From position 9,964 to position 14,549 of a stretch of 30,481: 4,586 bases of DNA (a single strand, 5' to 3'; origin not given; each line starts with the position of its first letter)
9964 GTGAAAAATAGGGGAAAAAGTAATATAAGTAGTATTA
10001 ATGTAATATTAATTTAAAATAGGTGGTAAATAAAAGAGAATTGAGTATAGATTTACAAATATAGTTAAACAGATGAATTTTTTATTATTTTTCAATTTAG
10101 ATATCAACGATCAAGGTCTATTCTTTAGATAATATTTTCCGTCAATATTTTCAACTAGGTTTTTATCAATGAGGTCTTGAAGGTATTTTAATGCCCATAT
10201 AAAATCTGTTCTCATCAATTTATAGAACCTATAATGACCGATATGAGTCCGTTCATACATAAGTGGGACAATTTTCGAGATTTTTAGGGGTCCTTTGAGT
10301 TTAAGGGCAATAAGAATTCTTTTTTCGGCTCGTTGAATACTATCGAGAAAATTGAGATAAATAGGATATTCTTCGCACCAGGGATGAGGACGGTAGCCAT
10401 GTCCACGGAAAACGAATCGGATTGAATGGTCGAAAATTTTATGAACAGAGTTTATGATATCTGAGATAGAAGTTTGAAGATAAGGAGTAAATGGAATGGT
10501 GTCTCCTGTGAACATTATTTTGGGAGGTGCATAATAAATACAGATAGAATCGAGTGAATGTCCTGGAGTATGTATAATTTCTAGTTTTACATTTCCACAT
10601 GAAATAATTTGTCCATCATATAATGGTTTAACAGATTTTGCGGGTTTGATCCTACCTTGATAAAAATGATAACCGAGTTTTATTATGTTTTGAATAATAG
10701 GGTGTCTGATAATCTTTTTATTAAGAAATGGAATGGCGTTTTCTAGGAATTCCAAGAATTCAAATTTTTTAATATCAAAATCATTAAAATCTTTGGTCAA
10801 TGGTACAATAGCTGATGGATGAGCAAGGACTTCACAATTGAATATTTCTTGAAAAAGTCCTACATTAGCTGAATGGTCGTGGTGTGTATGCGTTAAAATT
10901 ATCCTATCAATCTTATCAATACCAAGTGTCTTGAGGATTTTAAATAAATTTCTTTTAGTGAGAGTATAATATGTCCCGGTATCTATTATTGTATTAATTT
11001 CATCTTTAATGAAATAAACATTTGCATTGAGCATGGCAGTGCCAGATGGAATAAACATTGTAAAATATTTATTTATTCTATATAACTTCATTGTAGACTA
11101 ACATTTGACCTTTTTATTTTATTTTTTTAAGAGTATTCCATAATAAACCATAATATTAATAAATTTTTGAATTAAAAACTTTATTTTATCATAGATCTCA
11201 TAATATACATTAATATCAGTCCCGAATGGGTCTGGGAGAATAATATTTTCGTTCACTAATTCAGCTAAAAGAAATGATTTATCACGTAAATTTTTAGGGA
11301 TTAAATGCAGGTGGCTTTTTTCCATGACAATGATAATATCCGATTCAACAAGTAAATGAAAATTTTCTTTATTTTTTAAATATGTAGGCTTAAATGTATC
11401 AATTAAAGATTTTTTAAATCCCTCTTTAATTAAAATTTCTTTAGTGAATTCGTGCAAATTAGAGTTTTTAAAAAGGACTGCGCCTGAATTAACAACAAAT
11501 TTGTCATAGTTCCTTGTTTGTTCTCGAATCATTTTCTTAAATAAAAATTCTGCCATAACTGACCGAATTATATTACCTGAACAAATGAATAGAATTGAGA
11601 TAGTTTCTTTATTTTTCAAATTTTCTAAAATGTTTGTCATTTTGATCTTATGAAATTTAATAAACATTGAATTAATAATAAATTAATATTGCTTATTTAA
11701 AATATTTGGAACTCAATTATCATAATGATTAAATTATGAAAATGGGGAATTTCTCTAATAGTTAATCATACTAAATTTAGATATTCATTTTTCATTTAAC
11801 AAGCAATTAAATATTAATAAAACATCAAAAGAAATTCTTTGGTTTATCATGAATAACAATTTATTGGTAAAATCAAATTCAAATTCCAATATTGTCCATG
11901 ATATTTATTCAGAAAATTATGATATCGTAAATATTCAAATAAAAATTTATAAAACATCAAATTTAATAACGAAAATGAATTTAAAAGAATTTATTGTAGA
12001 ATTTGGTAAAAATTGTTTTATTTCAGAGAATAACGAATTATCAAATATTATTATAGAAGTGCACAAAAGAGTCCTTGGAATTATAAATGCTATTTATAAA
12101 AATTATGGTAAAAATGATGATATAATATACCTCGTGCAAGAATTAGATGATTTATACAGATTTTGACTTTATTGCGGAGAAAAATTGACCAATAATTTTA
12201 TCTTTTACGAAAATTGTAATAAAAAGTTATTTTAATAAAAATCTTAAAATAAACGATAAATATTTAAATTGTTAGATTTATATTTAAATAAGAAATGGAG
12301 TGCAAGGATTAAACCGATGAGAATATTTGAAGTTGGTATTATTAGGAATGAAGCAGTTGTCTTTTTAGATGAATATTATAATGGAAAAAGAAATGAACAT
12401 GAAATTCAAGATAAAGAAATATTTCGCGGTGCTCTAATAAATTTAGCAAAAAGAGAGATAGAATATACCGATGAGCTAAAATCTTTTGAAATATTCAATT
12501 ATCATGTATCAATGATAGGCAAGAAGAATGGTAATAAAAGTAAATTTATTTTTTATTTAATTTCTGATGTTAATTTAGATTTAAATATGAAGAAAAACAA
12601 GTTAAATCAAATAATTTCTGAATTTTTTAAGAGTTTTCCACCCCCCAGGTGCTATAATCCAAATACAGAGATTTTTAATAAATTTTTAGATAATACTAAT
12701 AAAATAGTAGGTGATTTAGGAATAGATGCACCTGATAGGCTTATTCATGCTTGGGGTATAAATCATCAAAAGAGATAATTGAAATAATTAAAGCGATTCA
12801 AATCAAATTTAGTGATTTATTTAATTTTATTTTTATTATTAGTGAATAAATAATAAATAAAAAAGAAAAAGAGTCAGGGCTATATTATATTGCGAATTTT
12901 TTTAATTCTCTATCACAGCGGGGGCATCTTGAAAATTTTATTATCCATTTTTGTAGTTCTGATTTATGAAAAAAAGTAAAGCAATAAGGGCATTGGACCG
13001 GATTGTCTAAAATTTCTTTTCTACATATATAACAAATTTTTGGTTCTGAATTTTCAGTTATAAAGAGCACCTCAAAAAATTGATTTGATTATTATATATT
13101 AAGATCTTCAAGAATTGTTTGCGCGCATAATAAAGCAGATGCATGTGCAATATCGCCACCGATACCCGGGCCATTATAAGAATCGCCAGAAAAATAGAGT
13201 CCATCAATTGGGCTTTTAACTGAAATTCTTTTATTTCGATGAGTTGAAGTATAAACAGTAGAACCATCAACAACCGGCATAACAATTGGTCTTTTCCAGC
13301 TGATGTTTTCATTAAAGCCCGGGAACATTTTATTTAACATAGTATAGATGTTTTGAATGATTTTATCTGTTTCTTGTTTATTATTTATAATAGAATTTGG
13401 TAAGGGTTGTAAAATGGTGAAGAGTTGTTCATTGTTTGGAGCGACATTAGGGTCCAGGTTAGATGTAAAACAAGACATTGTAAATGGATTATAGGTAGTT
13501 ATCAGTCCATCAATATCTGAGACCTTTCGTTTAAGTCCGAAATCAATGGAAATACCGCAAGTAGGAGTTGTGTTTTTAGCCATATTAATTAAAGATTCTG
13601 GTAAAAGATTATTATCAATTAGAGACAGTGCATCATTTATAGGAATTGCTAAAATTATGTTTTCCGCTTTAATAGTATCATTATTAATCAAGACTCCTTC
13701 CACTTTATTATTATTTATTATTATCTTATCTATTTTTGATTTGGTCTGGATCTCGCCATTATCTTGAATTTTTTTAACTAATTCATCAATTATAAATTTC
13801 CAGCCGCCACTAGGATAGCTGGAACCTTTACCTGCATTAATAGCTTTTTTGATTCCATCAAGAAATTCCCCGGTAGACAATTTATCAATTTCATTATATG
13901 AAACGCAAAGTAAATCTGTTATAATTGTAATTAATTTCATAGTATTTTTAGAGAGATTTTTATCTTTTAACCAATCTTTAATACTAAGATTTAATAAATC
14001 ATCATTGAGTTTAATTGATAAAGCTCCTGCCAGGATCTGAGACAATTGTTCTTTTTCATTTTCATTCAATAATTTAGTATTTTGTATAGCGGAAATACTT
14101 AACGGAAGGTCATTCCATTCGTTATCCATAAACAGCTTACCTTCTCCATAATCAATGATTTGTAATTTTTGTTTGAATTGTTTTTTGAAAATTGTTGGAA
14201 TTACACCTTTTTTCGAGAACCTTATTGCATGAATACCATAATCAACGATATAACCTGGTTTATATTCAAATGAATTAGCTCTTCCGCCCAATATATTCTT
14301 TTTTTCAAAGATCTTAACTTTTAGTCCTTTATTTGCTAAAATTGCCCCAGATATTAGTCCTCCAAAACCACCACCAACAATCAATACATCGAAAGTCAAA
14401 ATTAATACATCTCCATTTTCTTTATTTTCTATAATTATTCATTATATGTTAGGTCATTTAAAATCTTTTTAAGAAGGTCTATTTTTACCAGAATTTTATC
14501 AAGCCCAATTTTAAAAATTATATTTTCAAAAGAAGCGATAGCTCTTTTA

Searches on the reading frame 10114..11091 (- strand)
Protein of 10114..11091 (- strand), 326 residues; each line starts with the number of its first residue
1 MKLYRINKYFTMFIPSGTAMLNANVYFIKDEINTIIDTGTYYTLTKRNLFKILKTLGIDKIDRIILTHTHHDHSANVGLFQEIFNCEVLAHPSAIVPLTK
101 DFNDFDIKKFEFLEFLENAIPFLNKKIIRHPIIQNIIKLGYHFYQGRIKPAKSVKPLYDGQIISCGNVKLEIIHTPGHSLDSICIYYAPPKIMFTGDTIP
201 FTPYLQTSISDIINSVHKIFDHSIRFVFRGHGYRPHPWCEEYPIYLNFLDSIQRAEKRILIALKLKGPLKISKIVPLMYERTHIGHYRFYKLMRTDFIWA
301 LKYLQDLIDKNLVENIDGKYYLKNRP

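Call 46: search_protein_families(library=pfam, proteins=[window:10114-11091:-], max_evalue=0.001)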
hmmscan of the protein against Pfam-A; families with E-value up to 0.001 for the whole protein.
window:10114-11091:- (326 aa): 3 families
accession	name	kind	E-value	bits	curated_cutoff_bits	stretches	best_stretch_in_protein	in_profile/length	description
PF00753.33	Lactamase_B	-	7.8e-23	81.9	22.7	1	22-207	5-159/196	Metallo-beta-lactamase superfamily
PF19583.5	ODP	-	9.2e-07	29.4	27.2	0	22-93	2-74/194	ODP family beta lactamase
PF12706.13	Lactamase_B_2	-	0.00067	19.7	27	0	54-103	24-75/200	Beta-lactamase superfamily domain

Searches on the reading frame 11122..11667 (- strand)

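Call 46: search_protein_families(library=pfam, proteins=[window:11122-11667:-], max_evalue=0.001)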
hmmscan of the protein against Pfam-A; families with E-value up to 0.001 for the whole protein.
window:11122-11667:- (182 aa): 1 family
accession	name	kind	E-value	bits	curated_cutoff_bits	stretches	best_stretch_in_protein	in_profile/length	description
PF01451.26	LMWPc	-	9.1e-16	58.8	23.2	1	25-169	1-143/144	Low molecular weight phosphotyrosine protein phosphatase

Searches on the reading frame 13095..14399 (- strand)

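Call 46: search_protein_families(library=pfam, proteins=[window:13095-14399:-], max_evalue=0.001)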
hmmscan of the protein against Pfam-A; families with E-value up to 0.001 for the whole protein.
window:13095-14399:- (435 aa): 9 families
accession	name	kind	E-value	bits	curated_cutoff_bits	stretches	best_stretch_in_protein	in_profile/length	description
PF01593.30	Amino_oxidase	-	1.9e-20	74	19.8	1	13-430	2-443/443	Flavin containing amine oxidoreductase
PF13450.12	NAD_binding_8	-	3.7e-14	53.2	21.9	1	7-60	1-53/68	NAD(P)-binding Rossmann-like domain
PF12831.13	FAD_oxidored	-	5.1e-06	26.5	27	1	4-41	1-38/416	FAD dependent oxidoreductase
PF00890.30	FAD_binding_2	-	1e-05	25.4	20.4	1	4-39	1-36/414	FAD binding domain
PF03486.20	HI0933_like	-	1.1e-05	25.4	50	0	4-38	2-36/244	HI0933-like protein Rossmann domain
PF01946.23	Thi4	-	6.1e-05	22.8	26.2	1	3-40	18-56/235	Thi4 family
PF07992.20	Pyr_redox_2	-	6.9e-05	22.8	26.1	0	3-40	1-39/291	Pyridine nucleotide-disulphide oxidoreductase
PF01266.30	DAO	-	8.9e-05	22.6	27.9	0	4-41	1-38/353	FAD dependent oxidoreductase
PF01494.25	FAD_binding_3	-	0.00075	19.3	22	0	3-35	2-34/349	FAD binding domain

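Call 93: search_protein_families(library=ncbifam, proteins=[window:13095-14399:-], max_evalue=0.00001)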
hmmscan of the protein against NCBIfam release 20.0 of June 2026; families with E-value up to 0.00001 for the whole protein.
window:13095-14399:- (435 aa): 18 families
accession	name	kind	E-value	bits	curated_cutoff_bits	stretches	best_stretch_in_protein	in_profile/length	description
NF005560.0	PRK07233.1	equivalog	2.8e-23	82.5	252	1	5-408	3-406/435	hypothetical protein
TIGR03467.1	HpnE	equivalog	2.9e-18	66.4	283.05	1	5-293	1-298/430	hydroxysqualene dehydroxylase HpnE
TIGR02734.1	crtI_fam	subfamily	4.2e-18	65.3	238.1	1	5-55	1-50/504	phytoene desaturase family protein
NF058655.1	CrtID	equivalog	6.4e-18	64.8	640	1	5-55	1-50/478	bifunctional phytoene desaturase/3,4-desaturase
TIGR02733.1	desat_CrtD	equivalog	3.1e-16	59.1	549.7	1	4-60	3-58/492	C-3',4' desaturase CrtD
TIGR02730.1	carot_isom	equivalog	2.2e-15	56.5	586.9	2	3-68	1-66/493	carotenoid isomerase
TIGR00562.1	proto_IX_ox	equivalog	5.2e-12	45.1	97.85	1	4-175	4-173/470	protoporphyrinogen oxidase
NF045689.1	BCarotKetCrtO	equivalog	5.3e-12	45.1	1000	0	2-53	3-54/563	beta-carotene ketolase CrtO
TIGR02731.1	phytoene_desat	equivalog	1.1e-11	44.2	569.4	1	5-411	2-433/453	15-cis-phytoene desaturase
NF045637.1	carotdesatCrtDProt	equivalog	1.4e-10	40.3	580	0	5-50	1-46/485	1-hydroxycarotenoid 3,4-desaturase CrtD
NF008845.0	PRK11883.1-5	equivalog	5.3e-10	38.2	560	1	199-431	230-463/468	protoporphyrinogen oxidase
NF005548.0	PRK07208.1-4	equivalog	1.7e-08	33.5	389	1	4-104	5-103/488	hypothetical protein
NF042421.1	hydcarot_desat_CrtD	equivalog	2.5e-08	32.9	500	0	6-97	5-92/487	1-hydroxycarotenoid 3,4-desaturase CrtD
TIGR00031.1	UDP-GALP_mutase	equivalog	3.3e-07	29.6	303.75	1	3-142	2-136/378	UDP-galactopyranose mutase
NF053546.1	violacein_VioA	equivalog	8.2e-07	28.6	600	1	4-64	1-63/411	flavin-dependent violacein biosynthesis tryptophan-2 monooxygenase VioA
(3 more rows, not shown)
